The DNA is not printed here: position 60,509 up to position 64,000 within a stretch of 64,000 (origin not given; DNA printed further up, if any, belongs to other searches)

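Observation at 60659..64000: Response-regulator receiver domain spliced into a giant tandem HdrA-like oxidoreductase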

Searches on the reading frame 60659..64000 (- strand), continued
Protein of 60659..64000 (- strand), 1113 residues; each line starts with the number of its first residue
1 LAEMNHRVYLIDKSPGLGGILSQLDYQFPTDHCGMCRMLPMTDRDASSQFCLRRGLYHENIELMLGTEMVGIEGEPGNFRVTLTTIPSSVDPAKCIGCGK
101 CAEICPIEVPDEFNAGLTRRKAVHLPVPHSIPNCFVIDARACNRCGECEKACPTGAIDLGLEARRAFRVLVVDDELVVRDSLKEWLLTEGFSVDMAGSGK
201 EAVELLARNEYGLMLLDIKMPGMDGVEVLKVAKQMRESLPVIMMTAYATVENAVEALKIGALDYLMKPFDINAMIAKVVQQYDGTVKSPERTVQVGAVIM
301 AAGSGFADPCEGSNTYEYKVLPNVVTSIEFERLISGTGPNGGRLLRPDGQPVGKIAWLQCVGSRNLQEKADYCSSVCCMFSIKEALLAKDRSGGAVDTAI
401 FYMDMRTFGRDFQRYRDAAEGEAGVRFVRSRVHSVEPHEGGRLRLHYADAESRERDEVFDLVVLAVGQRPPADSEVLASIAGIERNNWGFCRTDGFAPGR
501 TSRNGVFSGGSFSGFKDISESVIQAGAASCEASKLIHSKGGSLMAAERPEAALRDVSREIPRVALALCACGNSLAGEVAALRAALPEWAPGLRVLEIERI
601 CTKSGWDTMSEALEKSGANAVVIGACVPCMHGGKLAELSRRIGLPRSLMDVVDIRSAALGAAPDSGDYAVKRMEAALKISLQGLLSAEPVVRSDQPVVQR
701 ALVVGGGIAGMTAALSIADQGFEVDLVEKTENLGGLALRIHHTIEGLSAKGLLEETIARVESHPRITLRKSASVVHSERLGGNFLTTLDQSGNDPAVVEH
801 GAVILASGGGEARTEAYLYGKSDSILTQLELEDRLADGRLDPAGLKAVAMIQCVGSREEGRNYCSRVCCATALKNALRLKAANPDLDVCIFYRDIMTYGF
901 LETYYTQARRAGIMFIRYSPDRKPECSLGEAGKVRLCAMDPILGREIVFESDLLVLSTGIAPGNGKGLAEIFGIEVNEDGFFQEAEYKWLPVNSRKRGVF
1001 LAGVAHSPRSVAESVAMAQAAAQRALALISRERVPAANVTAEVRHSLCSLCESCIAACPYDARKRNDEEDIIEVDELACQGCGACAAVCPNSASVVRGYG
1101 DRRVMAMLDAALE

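Call 29: find_related_loci(query=A1, collection=genome_contigs, flank=10000)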
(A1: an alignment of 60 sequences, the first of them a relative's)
Query A1 (1136 aa) in genome_contigs; peptide patterns used: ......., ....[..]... (x = any residue, [..] = any of these).
598 stretches matched a pattern (row limit reached: there are more); 580 encode a relative of the query (tblastn E <= 1e-3); the best 80 are kept; 80 distinct loci.
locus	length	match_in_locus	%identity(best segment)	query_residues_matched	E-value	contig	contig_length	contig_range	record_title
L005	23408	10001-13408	68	1-1136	0e+0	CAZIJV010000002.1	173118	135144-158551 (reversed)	MAG TPA_asm: uncultured Syntrophobacter sp. isolate SRP239243_co1_430 genome assembly, contig: NODE_53_length_173118_cov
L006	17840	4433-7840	64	1-1136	0e+0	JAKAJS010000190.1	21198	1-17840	MAG: Deltaproteobacteria bacterium isolate WY4.bin13 NODE_2990_length_21198_cov_1.814532, whole genome shotgun sequence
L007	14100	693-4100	64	1-1136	0e+0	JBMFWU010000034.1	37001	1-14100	MAG: Syntrophobacteraceae bacterium isolate KM4364-26 NODE_494_length_37001_cov_10.089888, whole genome shotgun sequence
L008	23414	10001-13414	61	1-1136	0e+0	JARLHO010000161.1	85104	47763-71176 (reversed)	MAG: Syntrophobacteraceae bacterium isolate MAG_BA129 MetaBAT2_Bin_129_Anoxic_k141_2582661, whole genome shotgun sequenc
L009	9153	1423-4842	59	1-1136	0e+0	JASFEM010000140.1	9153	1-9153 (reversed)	MAG: Syntrophobacterales bacterium isolate D0606M12metaG_Bin_34 D0606M12metaG_FD_scaffold_2184_c1, whole genome shotgun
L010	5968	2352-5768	60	1-1136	0e+0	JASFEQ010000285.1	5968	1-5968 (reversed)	MAG: Desulfobacteraceae bacterium isolate D0606M12metaG_Bin_56 D0606M12metaG_FD_scaffold_4429_c1, whole genome shotgun s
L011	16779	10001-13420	59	1-1136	0e+0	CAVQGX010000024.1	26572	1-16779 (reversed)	MAG: uncultured delta proteobacterium isolate MFD09779.bin.3.209 genome assembly, contig: contig_24159, whole genome sho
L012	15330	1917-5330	58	1-1135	0e+0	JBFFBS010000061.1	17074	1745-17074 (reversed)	MAG: Syntrophobacteria bacterium isolate Mix_mud12.2021.10.10 k141_1441476_length_17074_cov_15.9642, whole genome shotgu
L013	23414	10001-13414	59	1-1135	0e+0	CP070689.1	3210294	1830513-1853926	MAG: Deltaproteobacteria bacterium isolate bin63 chromosome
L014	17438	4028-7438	59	1-1136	0e+0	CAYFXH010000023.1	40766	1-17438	MAG TPA_asm: uncultured Desulfobacteraceae bacterium isolate ERP108616_co2_158 genome assembly, contig: NODE_1094_length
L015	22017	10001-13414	59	1-1136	0e+0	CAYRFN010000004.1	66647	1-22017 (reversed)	MAG TPA_asm: uncultured Desulfobacteraceae bacterium isolate SRP323688_co1_105 genome assembly, contig: NODE_832_length_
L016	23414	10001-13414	58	1-1136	0e+0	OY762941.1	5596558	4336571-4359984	MAG: uncultured Syntrophobacter sp. isolate 8beb1b32-fcc7-4ae2-b8e9-2f20d438afad genome assembly, chromosome: 1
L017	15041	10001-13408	57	1-1135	0e+0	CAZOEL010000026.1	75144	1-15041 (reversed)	MAG TPA_asm: uncultured Syntrophobacteraceae bacterium isolate binchicken_co269_257 genome assembly, contig: NODE_316_le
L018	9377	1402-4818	55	1-1136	0e+0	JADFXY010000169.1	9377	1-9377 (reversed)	MAG: Deltaproteobacteria bacterium isolate nDJH2bin9 nDJH2_bin9_NODE_169_length_9377_cov_5.880216, whole genome shotgun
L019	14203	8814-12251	54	1-1136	0e+0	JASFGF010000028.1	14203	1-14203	MAG: Desulfobacterales bacterium isolate D0606U02metaG_Bin_281 D0606U02metaG_FD_scaffold_346_c1, whole genome shotgun se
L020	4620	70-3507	54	1-1136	0e+0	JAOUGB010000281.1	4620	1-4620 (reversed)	MAG: Desulfobacteraceae bacterium isolate 4_1_July_SF_Bin60 4_1_July_SF_Bin60_scaffold_11571_c1, whole genome shotgun se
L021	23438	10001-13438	53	1-1136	0e+0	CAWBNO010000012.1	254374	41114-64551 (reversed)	MAG: uncultured delta proteobacterium isolate MFD09779.bin.1.88 genome assembly, contig: contig_23276, whole genome shot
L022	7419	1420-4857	53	1-1136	0e+0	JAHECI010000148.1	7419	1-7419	MAG: Desulfobacterales bacterium isolate Ww166 NODE_26839_length_7419_cov_5.076596, whole genome shotgun sequence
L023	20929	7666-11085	59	1-1136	0e+0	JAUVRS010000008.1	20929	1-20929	MAG: Desulfobacteraceae bacterium isolate CSMAG_720 CSMAG_720_k127_4223899_length_20929_cov_139.3102, whole genome shotg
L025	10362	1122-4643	51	1-1135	0e+0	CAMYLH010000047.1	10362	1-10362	MAG: uncultured Desulfobacterales bacterium isolate FCS_M_Desulfobacterota_02 genome assembly, contig: scaffold_7903, wh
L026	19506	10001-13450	53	1-1136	0e+0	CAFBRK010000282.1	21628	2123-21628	Olavius algarvensis associated proteobacterium Delta 3 isolate mag3:49deedb4-927c-43a8-ad40-04e63e16f3c8 genome assembly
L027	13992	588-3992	53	1-1136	0e+0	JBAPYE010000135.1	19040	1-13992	MAG: Desulfobacterales bacterium isolate MFD00100_ilm_asm_bin18 k127_202141, whole genome shotgun sequence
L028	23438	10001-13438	52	1-1136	0e+0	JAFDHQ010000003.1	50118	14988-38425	MAG: Deltaproteobacteria bacterium isolate Meg22_1214_Bin_280 Meg22_1214_Bin_280_scaffold_2263, whole genome shotgun seq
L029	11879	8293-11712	53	1-1135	0e+0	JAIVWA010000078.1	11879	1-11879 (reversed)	MAG: Gammaproteobacteria bacterium isolate HYP3_UM_18 NODE_374_length_11879_cov_0.984173, whole genome shotgun sequence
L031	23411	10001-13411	50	1-1135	0e+0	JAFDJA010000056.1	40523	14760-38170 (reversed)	MAG: Deltaproteobacteria bacterium isolate Meg22_24_Bin_118 Meg22_24_Bin_118_scaffold_2627, whole genome shotgun sequenc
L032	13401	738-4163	53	1-1135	0e+0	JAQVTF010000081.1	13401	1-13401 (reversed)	MAG: Desulfobacteraceae bacterium isolate STF1_291 NODE_13296_length_13401_cov_5.080533_Sandtown_F1, whole genome shotgu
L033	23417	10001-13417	53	1-1135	0e+0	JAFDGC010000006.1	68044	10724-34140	MAG: Deltaproteobacteria bacterium isolate Meg22_1012_Bin_147 Meg22_1012_Bin_147_scaffold_698, whole genome shotgun sequ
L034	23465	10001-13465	52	1-1135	0e+0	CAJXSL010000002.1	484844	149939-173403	MAG TPA_asm: uncultured Desulfobacteraceae bacterium isolate SRR6201696_bin.17_MetaBAT_v2.12.1_MAG genome assembly, cont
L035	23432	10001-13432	50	1-1135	0e+0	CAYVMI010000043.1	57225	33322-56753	MAG TPA_asm: uncultured Desulfobacterales bacterium isolate SRP167671_co2_52 genome assembly, contig: NODE_686_length_57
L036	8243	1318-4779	52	1-1135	0e+0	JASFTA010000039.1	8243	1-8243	MAG: Desulfobacterales bacterium isolate D1103U12metaG_Bin_317 D1103U12metaG_FD_scaffold_676_c1, whole genome shotgun se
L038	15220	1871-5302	53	4-1135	0e+0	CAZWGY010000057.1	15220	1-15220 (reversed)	MAG TPA_asm: uncultured Desulfobacteraceae bacterium isolate SRP332253_co1_124 genome assembly, contig: NODE_6530_length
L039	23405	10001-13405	52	1-1135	0e+0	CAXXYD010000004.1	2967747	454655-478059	MAG: Desulfosarcinaceae bacterium isolate d8a7a971-57cf-42a0-aaa7-90f8cedb306c genome assembly, contig: contig_4, whole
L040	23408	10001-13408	54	1-1135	0e+0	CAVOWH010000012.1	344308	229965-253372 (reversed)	MAG: uncultured delta proteobacterium isolate MFD00032.bin.1.90 genome assembly, contig: contig_51688, whole genome shot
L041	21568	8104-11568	49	1-1136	0e+0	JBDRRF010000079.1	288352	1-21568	MAG: Pseudomonadota bacterium isolate MEGAHIT-group-2.86 k141_104636, whole genome shotgun sequence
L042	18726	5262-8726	50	1-1136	0e+0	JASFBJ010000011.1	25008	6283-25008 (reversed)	MAG: Desulfobacterales bacterium isolate GB_4872_bin42 NODE_80_length_25008_cov_9.433134, whole genome shotgun sequence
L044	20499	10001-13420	54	1-1135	0e+0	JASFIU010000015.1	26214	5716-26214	MAG: Desulfobacterales bacterium isolate D0608S20remetaG_Bin_248 D0608S20remetaG_FD_scaffold_113_c1, whole genome shotgu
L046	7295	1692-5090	50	1-1135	0e+0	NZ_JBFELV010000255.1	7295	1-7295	MAG: Desulfosarcina sp. isolate Mix_mud02.2020.12.6 k141_43488_length_7295_cov_9.9930, whole genome shotgun sequence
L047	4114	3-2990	56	143-1136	0e+0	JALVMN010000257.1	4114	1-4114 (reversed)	MAG: Desulfobacterales bacterium isolate A3_maxbin2_scaf2bin.080 A3_NODE_40505_length_4114_cov_3.422874, whole genome sh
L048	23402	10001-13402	50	1-1135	0e+0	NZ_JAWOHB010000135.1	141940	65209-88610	MAG: Desulfosarcina sp. isolate CWP4-1.bin.65 k191_4135845, whole genome shotgun sequence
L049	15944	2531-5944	49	7-1135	0e+0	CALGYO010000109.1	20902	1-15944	MAG TPA_asm: uncultured Desulfovibrionaceae bacterium isolate SRR3330206_bin.76_CONCOCT_v1.1_MAG genome assembly, contig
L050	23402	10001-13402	49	1-1135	0e+0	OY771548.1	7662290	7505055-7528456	MAG: uncultured Desulfosarcina sp. isolate c75788b4-9dc9-432e-af07-dc879bdb42fc genome assembly, chromosome: 1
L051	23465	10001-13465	48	9-1135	0e+0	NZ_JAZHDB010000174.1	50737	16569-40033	MAG: Desulfolutivibrio sp. isolate Bin1Zod NODE_50_length_50782_cov_45.333668, whole genome shotgun sequence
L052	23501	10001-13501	48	1-1135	0e+0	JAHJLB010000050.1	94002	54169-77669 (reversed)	MAG: Proteobacteria bacterium isolate Old_saline.mb.115 Old_saline.mb.115_k141_1071143, whole genome shotgun sequence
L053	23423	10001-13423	46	1-1135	0e+0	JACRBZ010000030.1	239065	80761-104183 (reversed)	MAG: Deltaproteobacteria bacterium isolate NC_groundwater_1633_Pr3_B-0.1um_51_17 SR-2_scaffold_141_1138223, whole genome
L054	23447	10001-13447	47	1-1136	0e+0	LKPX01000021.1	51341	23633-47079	MAG: Desulfobacteraceae bacterium RAAP-1 Cluster_0_20, whole genome shotgun sequence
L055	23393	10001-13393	46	7-1135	0e+0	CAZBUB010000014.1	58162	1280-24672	MAG TPA_asm: uncultured Desulfohalobiaceae bacterium isolate SRP252850_co1_107 genome assembly, contig: NODE_656_length_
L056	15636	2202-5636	47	9-1135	0e+0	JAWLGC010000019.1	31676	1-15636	MAG: Desulfomicrobiaceae bacterium isolate 21BLK6-1.bin.76 NODE_957_length_31676_cov_7.628939, whole genome shotgun sequ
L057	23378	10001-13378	47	1-1135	0e+0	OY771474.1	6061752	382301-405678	MAG: uncultured Desulfobacterium sp. isolate 2c08e38e-77a0-468a-b8ca-c683eacf49f2 genome assembly, chromosome: 1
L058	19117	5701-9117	63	1-1136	0e+0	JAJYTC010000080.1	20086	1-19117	MAG: Deltaproteobacteria bacterium isolate DX1.bin82 NODE_3972_length_20086_cov_2.634501, whole genome shotgun sequence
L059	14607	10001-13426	47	1-1135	0e+0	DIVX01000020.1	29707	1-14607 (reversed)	MAG TPA_asm: Desulfovibrio sp. UBA6121 UBA6121_contig_170, whole genome shotgun sequence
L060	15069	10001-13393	46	7-1135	0e+0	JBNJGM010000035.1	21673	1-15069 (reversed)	MAG: Thermodesulfobacteriota bacterium isolate Y22_30dBSe2.bin.88 NODE_1193_length_21673_cov_64.286734, whole genome sho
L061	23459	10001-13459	45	1-1135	0e+0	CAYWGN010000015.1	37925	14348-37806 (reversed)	MAG TPA_asm: uncultured Desulfobacula sp. isolate binchicken_co243_219 genome assembly, contig: NODE_678_length_37925_co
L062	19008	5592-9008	58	1-1136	0e+0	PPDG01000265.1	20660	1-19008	MAG: Desulfobacteraceae bacterium isolate BM002 sc_1517, whole genome shotgun sequence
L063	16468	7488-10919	52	1-1136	0e+0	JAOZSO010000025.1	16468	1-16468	MAG: Desulfobacterales bacterium isolate GMC6.metabat2.208 GMC6_3112_length_16468_cov_7.589228, whole genome shotgun seq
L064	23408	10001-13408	53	1-1135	0e+0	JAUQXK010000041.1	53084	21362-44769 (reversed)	MAG: Desulfobacterales bacterium isolate BIN27 contig_56980, whole genome shotgun sequence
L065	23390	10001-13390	45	1-1135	0e+0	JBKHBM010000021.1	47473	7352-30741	MAG: Desulfatibacillaceae bacterium isolate D1M01_5 NODE_714_length_47473_cov_9.577418, whole genome shotgun sequence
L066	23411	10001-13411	48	1-1135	0e+0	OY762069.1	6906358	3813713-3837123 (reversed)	MAG: uncultured Desulfobacter sp. isolate 00b13672-1c6a-4f01-9bd3-5d9cfdb0d95e genome assembly, chromosome: 1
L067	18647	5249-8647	52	4-1136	0e+0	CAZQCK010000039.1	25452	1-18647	MAG TPA_asm: uncultured Desulfobacterales bacterium isolate SRP141376_co1_390 genome assembly, contig: NODE_4328_length_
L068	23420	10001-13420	60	1-1136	0e+0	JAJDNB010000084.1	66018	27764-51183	MAG: Deltaproteobacteria bacterium isolate ALJrbin.12 k141_6999834, whole genome shotgun sequence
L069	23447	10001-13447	44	1-1135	0e+0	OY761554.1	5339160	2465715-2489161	MAG: uncultured Desulfospira sp. isolate 5198f45b-3c99-4a6a-ad95-b1a64aaf42d9 genome assembly, chromosome: 1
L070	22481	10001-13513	47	1-1135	0e+0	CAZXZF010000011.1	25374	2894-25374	MAG TPA_asm: uncultured Desulfocurvus sp. isolate binchicken_co266_86 genome assembly, contig: NODE_3213_length_25374_co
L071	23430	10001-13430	52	1-1135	0e+0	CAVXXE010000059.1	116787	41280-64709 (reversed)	MAG: uncultured delta proteobacterium isolate MFD03804.bin.2.141 genome assembly, contig: contig_32245, whole genome sho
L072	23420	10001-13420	53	1-1135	0e+0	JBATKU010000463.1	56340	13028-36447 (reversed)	MAG: Desulfobacterales bacterium isolate MFD10234_ilm_asm_bin6 k127_20491, whole genome shotgun sequence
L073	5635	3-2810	49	231-1135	0e+0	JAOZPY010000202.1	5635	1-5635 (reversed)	MAG: Desulfobacterales bacterium isolate GMC4.metabat2.280_sub GMC4_27324_length_5635_cov_9.790502, whole genome shotgun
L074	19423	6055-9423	53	4-1135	0e+0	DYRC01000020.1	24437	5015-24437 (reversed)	MAG TPA_asm: Desulfonema limicola isolate SulCav_GS10_10_45_377 SulCav_GS10_10_2161_length_24437_cov_222_023665, whole g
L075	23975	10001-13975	47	2-1135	0e+0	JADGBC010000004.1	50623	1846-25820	MAG: Desulfamplus sp. isolate nS315bin3 nS315_bin3_NODE_4_length_50623_cov_21.127733, whole genome shotgun sequence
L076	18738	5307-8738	50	1-1135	0e+0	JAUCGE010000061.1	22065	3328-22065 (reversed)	Desulfobacterales bacterium HSG16 NODE_83_length_22065, whole genome shotgun sequence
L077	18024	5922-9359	54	1-1136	0e+0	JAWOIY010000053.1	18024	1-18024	MAG: Desulfobacterales bacterium isolate CWP6-1.bin.108 k191_3384337, whole genome shotgun sequence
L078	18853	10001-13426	52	1-1136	0e+0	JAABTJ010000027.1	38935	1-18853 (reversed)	MAG: Desulfobacteraceae bacterium isolate S22.Bin143 NODE_27_length_38935_cov_5.94164, whole genome shotgun sequence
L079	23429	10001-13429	53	1-1135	0e+0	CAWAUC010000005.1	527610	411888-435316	MAG: uncultured delta proteobacterium isolate MFD02416.bin.1.144 genome assembly, contig: contig_11481, whole genome sho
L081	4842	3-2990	42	160-1135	0e+0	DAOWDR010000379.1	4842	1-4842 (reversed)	MAG TPA_asm: Desulfobacteraceae bacterium isolate CSMAG_1918 CSMAG_1918_k141_5990642_length_4842_cov_7.0000, whole genom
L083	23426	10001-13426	58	1-1135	0e+0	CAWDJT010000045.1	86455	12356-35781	MAG: uncultured delta proteobacterium isolate MFD00709.bin.2.118 genome assembly, contig: contig_58732, whole genome sho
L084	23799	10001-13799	52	1-1136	0e+0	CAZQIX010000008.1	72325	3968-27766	MAG TPA_asm: uncultured Desulfobacula sp. isolate binchicken_co168_124 genome assembly, contig: NODE_528_length_72325_co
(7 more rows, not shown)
